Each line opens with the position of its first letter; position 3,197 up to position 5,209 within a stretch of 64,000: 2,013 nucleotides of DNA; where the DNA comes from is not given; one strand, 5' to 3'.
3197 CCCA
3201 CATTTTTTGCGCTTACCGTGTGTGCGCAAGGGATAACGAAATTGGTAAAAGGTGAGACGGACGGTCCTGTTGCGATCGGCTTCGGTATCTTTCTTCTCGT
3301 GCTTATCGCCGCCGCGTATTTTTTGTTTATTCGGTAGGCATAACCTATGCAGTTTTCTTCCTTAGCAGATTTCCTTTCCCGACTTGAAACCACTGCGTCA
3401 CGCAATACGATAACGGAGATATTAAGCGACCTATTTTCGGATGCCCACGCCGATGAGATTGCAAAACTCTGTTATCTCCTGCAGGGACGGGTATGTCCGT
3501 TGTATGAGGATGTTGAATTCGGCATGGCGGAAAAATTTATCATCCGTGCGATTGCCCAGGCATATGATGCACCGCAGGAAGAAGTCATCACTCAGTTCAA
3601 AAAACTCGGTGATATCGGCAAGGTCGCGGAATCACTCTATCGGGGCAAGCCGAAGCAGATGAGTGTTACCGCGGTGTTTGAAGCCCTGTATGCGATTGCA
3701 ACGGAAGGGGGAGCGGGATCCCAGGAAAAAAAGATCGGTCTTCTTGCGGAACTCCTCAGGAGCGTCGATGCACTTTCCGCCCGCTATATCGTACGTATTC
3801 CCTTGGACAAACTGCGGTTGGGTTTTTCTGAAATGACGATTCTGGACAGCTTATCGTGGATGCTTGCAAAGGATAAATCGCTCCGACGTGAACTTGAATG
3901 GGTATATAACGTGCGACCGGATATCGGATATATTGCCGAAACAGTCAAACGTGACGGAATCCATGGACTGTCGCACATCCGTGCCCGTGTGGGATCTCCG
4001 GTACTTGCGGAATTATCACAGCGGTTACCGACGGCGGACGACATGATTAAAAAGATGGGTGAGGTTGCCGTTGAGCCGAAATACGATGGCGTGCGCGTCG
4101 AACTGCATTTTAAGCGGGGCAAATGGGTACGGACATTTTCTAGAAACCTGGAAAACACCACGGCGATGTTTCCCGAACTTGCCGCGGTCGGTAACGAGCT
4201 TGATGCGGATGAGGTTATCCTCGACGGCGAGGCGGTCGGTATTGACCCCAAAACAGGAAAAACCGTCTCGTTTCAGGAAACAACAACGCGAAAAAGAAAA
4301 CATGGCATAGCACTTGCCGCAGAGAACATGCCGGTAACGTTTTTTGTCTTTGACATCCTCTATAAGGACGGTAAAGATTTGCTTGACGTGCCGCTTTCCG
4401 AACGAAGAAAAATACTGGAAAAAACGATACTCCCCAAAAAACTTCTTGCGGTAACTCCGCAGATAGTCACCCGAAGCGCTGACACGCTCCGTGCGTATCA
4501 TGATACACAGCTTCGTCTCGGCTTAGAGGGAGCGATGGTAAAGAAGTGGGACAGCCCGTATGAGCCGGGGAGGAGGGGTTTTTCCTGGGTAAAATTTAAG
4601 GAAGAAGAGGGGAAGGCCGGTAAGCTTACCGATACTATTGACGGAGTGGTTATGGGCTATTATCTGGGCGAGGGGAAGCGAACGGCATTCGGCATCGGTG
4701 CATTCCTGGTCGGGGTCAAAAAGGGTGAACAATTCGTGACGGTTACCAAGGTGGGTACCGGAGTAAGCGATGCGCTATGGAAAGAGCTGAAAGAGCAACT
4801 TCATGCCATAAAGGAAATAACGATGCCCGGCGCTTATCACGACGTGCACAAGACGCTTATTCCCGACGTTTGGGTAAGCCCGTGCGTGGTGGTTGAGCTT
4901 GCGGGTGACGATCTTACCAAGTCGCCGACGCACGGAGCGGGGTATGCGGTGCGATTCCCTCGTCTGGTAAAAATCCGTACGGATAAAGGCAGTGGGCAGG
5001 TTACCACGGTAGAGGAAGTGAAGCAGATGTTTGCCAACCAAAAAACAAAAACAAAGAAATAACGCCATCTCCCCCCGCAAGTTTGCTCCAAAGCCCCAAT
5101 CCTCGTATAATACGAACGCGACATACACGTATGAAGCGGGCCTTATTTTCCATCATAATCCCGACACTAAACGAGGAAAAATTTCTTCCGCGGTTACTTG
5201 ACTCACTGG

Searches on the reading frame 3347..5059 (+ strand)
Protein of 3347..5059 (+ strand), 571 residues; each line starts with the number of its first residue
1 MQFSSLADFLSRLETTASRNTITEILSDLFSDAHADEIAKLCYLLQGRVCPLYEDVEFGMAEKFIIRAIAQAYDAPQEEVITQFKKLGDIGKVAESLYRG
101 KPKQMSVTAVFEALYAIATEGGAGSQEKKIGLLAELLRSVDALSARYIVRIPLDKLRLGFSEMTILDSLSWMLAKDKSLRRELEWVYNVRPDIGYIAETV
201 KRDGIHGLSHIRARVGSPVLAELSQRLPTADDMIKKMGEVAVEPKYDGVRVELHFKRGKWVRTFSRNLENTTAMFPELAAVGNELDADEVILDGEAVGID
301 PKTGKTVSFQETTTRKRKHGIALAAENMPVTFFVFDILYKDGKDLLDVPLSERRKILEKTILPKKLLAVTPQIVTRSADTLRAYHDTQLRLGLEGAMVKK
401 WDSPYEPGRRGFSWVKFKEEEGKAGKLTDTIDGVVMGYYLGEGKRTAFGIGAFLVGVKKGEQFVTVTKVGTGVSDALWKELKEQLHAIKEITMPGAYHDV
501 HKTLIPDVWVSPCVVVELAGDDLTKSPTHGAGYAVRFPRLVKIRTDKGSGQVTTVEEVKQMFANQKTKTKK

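Call 27: search_protein_families(library=pfam, proteins=[window:3347-5059:+], max_evalue=0.0001)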
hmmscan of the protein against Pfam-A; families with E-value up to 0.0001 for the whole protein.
window:3347-5059:+ (571 aa): 4 families
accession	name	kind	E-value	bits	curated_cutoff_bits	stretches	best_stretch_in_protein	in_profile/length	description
PF01068.26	DNA_ligase_A_M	-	1.1e-48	166.1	26.2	1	223-418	3-204/204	ATP dependent DNA ligase domain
PF04675.19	DNA_ligase_A_N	-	1.3e-37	130.1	24.6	1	2-169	1-173/174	DNA ligase N terminus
PF04679.21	DNA_ligase_A_C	-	1.3e-18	67.6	27.5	1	449-547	4-94/94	ATP dependent DNA ligase C terminal region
PF09414.15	RNA_ligase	-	1.3e-05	25.9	27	1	239-399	2-156/171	RNA ligase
